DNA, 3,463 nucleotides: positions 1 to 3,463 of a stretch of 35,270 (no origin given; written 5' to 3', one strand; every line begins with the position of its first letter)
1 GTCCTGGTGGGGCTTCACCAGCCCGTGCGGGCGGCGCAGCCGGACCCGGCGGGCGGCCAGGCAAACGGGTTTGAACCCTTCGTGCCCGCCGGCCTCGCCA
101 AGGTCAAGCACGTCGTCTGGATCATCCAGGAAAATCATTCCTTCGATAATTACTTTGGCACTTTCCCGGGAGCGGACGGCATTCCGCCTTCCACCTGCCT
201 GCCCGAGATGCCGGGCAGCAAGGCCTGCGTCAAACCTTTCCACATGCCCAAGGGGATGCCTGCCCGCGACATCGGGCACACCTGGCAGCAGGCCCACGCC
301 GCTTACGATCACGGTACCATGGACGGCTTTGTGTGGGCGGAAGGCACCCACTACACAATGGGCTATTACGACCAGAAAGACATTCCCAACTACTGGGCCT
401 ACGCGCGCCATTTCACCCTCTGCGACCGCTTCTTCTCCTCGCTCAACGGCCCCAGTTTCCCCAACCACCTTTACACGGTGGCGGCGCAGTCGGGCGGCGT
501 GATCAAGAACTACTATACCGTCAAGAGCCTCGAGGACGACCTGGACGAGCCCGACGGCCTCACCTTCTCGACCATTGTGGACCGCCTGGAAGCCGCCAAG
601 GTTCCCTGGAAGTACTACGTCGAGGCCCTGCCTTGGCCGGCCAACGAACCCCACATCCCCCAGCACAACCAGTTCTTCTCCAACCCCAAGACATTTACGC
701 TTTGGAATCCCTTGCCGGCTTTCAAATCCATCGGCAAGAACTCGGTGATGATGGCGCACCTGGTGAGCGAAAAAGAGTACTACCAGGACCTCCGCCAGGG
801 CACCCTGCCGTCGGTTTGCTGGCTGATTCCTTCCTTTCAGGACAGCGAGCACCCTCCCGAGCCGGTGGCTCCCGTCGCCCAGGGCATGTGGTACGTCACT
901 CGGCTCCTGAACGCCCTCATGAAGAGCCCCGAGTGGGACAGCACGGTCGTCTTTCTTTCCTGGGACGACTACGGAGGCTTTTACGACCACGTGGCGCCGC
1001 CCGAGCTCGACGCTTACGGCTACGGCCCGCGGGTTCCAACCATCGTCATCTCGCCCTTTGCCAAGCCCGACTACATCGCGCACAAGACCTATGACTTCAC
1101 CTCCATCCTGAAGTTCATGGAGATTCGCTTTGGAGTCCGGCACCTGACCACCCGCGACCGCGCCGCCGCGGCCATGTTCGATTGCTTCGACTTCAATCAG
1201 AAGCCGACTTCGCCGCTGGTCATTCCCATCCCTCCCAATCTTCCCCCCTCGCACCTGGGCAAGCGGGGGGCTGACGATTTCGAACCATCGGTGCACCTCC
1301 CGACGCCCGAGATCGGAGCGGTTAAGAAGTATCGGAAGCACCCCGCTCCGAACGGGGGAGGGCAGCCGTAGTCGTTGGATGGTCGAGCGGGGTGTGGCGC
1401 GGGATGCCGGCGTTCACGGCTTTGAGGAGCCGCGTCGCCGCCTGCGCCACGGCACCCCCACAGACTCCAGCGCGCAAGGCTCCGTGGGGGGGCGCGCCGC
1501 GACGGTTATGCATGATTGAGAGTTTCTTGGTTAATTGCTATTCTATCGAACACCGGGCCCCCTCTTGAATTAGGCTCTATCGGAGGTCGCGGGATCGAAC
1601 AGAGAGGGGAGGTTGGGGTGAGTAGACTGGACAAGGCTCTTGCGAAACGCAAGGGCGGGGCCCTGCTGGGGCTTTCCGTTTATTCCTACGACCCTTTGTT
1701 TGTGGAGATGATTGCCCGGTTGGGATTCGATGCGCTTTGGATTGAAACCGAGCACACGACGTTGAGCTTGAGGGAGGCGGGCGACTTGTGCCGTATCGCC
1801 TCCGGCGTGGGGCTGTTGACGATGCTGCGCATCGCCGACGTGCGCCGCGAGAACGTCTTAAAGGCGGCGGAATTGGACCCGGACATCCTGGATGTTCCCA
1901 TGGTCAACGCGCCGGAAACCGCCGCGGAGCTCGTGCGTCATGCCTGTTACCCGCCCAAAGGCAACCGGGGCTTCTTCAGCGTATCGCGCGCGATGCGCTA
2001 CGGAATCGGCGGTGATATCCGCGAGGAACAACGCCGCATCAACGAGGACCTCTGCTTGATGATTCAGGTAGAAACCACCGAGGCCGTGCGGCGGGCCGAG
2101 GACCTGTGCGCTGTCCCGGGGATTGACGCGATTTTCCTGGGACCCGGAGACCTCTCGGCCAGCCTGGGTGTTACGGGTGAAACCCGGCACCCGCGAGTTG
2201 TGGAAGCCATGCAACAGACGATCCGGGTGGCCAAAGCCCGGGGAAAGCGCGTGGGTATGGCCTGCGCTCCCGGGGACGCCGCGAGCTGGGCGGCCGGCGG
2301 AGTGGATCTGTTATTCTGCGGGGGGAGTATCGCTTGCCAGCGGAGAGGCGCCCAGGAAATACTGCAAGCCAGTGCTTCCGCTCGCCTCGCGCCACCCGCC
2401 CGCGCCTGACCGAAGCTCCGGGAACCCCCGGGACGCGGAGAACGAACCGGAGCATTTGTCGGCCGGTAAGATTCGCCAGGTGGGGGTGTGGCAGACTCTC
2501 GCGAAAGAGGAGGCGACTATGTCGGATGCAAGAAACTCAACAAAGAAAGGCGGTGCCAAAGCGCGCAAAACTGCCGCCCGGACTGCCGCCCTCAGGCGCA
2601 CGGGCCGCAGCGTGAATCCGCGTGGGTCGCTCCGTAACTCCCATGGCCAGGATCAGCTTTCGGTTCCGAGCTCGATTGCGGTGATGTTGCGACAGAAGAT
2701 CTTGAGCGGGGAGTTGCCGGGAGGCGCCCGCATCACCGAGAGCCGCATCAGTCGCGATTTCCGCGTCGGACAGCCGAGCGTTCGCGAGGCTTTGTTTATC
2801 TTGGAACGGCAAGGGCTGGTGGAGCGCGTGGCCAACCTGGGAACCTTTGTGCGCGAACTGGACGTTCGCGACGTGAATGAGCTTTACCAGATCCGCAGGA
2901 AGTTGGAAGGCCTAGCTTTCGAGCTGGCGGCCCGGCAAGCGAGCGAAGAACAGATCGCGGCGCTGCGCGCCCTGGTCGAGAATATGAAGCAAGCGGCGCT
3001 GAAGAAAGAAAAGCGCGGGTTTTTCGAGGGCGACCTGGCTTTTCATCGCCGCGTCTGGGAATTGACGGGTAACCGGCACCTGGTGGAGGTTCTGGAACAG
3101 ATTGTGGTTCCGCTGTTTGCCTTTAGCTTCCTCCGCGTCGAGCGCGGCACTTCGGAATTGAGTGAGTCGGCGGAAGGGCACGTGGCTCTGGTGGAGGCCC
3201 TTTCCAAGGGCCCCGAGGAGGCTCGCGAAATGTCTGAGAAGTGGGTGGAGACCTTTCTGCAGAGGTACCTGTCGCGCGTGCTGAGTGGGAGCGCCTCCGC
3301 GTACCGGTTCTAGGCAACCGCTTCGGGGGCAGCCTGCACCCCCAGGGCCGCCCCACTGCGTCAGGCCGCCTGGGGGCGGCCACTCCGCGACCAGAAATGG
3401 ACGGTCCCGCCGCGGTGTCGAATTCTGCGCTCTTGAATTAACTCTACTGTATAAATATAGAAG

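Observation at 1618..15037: GntR-associated locus joining five twin-arginine secreted proteins to an RhmD/RhmA/RhmT-like acid-sugar module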

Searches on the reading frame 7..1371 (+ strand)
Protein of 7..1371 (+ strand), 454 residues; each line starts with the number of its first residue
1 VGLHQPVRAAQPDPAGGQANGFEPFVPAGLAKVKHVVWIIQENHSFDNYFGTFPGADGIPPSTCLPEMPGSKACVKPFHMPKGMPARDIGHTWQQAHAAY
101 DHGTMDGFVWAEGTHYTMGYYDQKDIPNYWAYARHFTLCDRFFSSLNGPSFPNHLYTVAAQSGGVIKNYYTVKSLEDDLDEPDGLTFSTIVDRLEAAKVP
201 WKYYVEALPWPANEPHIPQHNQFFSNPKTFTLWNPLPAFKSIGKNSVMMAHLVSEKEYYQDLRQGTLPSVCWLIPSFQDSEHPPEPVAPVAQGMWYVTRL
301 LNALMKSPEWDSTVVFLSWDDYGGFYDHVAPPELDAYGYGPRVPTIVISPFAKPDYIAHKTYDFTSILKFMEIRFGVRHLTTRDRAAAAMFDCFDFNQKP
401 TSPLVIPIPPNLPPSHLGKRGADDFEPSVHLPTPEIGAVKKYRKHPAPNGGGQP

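Call 5: search_protein_families(library=pfam, proteins=[window:7-1371:+], max_evalue=0.01)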
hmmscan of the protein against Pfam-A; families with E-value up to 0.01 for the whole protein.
window:7-1371:+ (454 aa): 1 family
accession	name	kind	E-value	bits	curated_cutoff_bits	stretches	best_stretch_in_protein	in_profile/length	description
PF04185.19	Phosphoesterase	-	5e-84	282.9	23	1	33-377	1-355/356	Phosphoesterase family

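Call 6: search_protein_families(library=ncbifam, proteins=[window:7-1371:+], max_evalue=0.01)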
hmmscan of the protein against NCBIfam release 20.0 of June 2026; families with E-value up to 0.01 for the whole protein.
window:7-1371:+ (454 aa): 2 families
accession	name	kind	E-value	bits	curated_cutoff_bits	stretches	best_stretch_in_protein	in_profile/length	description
TIGR03396.1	PC_PLC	equivalog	4.1e-70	237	580.25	2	30-333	41-349/688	phosphocholine-specific phospholipase C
TIGR03397.1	acid_phos_Burk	subfamily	4.5e-56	191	362.75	3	186-386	264-461/483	acid phosphatase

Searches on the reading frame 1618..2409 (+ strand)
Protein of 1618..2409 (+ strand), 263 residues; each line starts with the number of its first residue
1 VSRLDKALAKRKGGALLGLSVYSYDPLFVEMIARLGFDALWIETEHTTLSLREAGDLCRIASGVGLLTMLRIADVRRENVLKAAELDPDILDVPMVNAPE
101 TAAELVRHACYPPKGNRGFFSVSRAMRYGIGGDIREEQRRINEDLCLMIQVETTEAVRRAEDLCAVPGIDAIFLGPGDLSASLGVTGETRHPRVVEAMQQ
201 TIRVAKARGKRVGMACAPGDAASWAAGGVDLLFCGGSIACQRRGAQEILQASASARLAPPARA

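Call 5: search_protein_families(library=pfam, proteins=[window:1618-2409:+], max_evalue=0.01)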
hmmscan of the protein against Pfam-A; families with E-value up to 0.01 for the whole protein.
window:1618-2409:+ (263 aa): 1 family
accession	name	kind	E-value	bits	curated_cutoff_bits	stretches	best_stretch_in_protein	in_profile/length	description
PF03328.21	HpcH_HpaI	-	2.8e-26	92.6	25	1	21-209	6-184/221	HpcH/HpaI aldolase/citrate lyase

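Call 6: search_protein_families(library=ncbifam, proteins=[window:1618-2409:+], max_evalue=0.01)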
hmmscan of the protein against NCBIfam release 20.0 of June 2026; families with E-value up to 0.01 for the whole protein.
window:1618-2409:+ (263 aa): 5 families
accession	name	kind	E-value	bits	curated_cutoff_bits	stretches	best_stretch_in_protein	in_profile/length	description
TIGR02311.1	HpaI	equivalog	1.7e-36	126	368.8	1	11-250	8-246/249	4-hydroxy-2-oxoheptanedioate aldolase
NF007521.0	PRK10128.1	equivalog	6.3e-31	107.9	441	1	11-228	14-230/267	2-keto-3-deoxy-L-rhamnonate aldolase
NF007849.0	PRK10558.1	equivalog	1.2e-29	103.5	393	1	24-248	28-250/256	2-dehydro-3-deoxyglucarate aldolase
TIGR03239.1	GarL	equivalog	5.7e-29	101.4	406.75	1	15-236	12-231/249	2-dehydro-3-deoxyglucarate aldolase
NF042933.1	leader_Ms5788A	equivalog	0.0019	17.9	45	0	48-61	6-19/27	Ms5788A family Cys-rich leader peptide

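Call 87: search_solved_structures(query=window:1618-2409:+, max_evalue=1e-10)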
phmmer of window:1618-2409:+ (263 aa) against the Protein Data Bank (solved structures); distinct sequences matched with E-value up to 1e-10: 20.
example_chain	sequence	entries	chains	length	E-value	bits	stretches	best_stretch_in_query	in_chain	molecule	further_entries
3qz6_A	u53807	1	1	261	5.6e-31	111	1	14-241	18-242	HpcH/HpaI aldolase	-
2vws_A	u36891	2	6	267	7.8e-30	107.2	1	11-235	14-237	YFAU, 2-KETO-3-DEOXY SUGAR ALDOLASE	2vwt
7v8t_A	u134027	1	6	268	2.5e-27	99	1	11-220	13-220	2,4-dihydroxyhept-2-ene-1,7-dioic acid aldolase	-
4tv5_A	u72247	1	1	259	1.1e-25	93.6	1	12-236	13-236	2-dehydro-3-deoxyglucarate aldolase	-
4tv6_A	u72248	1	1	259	2.9e-25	92.3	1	12-236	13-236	2-dehydro-3-deoxyglucarate aldolase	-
2v5j_A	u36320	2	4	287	7.6e-25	90.9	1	17-222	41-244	2,4-DIHYDROXYHEPT-2-ENE-1,7-DIOIC ACID ALDOLASE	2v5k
4b5s_A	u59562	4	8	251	1.1e-24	90.4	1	17-220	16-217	4-HYDROXY-2-OXO-HEPTANE-1,7-DIOATE ALDOLASE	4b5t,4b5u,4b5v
4b5x_A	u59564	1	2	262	1.4e-24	90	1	17-222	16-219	4-HYDROXY-2-OXO-HEPTANE-1,7-DIOATE ALDOLASE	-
4b5w_A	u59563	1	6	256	1.5e-24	89.9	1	17-222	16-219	4-HYDROXY-2-OXO-HEPTANE-1,7-DIOATE ALDOLASE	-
7et8_A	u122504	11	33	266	1.1e-23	87.1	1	16-232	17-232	4-hydroxy-2-oxoheptanedioate aldolase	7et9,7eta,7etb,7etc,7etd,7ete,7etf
4mf4_A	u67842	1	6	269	1.8e-23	86.4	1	18-250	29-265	HpcH/HpaI aldolase/citrate lyase family protein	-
1dxe_A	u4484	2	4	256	9.9e-22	80.7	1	24-248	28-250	2-DEHYDRO-3-DEOXY-GALACTARATE ALDOLASE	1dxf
6r62_A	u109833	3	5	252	1.7e-19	73.4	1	26-249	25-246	HpcH/HpaI aldolase | hydroxyketoacid aldolase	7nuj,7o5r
7o5i_A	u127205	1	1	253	1.7e-19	73.3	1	26-249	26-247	HpcH/HpaI aldolase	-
8adq_A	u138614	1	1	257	1.8e-19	73.3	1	26-249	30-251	HpcH/HpaI aldolase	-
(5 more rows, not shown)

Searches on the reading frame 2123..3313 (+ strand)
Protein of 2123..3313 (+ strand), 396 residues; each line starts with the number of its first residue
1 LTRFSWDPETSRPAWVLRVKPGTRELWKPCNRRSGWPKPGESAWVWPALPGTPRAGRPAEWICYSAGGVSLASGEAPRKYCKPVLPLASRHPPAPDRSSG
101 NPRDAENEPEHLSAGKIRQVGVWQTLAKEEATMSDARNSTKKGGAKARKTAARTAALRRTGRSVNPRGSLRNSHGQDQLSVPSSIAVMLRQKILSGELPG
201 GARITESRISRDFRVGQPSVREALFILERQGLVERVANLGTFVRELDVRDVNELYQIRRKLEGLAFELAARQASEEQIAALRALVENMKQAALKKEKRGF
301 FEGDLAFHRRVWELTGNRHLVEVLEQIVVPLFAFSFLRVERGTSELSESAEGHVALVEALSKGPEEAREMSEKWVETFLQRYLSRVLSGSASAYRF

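Call 5: search_protein_families(library=pfam, proteins=[window:2123-3313:+], max_evalue=0.01)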
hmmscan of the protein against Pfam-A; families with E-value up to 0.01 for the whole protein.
window:2123-3313:+ (396 aa): 2 families
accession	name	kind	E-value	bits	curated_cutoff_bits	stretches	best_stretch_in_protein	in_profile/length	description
PF07729.17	FCD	-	1.4e-23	84.1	24.3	1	253-367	1-115/125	FCD domain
PF00392.27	GntR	-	2.7e-12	46.6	27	1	185-243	5-64/64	Bacterial regulatory proteins, gntR family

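Call 6: search_protein_families(library=ncbifam, proteins=[window:2123-3313:+], max_evalue=0.01)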
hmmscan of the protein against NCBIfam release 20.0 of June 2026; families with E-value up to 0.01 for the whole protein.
window:2123-3313:+ (396 aa): 15 families
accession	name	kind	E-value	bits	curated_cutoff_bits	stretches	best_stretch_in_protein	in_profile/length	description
TIGR03338.1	phnR_burk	equivalog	2.5e-32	112.2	271.5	1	180-368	11-199/212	phosphonate utilization associated transcriptional regulator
NF003011.0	PRK03837.1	subfamily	5.2e-19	68.8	260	1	188-376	21-227/241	transcriptional regulator NanR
NF008504.0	PRK11414.1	equivalog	5.7e-13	49.1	225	1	179-368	10-200/221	GntR family transcriptional regulator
NF007001.0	PRK09464.1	equivalog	3.7e-11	43.2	330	1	183-375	13-225/254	pyruvate dehydrogenase complex transcriptional repressor PdhR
NF007588.0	PRK10225.1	equivalog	1.9e-08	33.9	442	1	184-326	13-170/257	Uxu operon transcriptional regulator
TIGR02018.2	his_ut_repres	equivalog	3.5e-08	33.1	220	1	185-289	4-110/226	histidine utilization transcriptional repressor HutC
NF007292.0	PRK09764.1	equivalog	3.6e-07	29.6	281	1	184-261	9-88/240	GntR family transcriptional regulator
NF008576.0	PRK11534.1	equivalog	7.8e-06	25.7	218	1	188-370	15-205/225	DNA-binding transcriptional regulator CsiR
NF008571.0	PRK11523.1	equivalog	8.8e-06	25.3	396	1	185-327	13-166/258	transcriptional regulator ExuR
NF007741.0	PRK10421.1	equivalog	2.5e-05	23.8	311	0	183-245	10-73/262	transcriptional regulator LldR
NF052441.1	TransRegRv0792c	equivalog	9.8e-05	21.7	400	1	180-245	16-82/260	Rv0792c family HTH-type transcriptional regulator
NF007442.0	PRK09990.1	equivalog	0.00041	19.9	301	0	185-340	15-189/256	transcriptional regulator GlcC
TIGR02325.1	C_P_lyase_phnF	equivalog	0.00053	19.6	156.8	1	184-245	12-74/238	phosphonate metabolism transcriptional regulator PhnF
NF052286.1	ecto_TF_EhuR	exception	0.0007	18.3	480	1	184-291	15-123/458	MocR-like ectoine utilization transcription factor EhuR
NF052282.1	PLP_TF_PdxR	equivalog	0.0021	17.1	320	1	182-254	3-76/448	MocR-like pyridoxine biosynthesis transcription factor PdxR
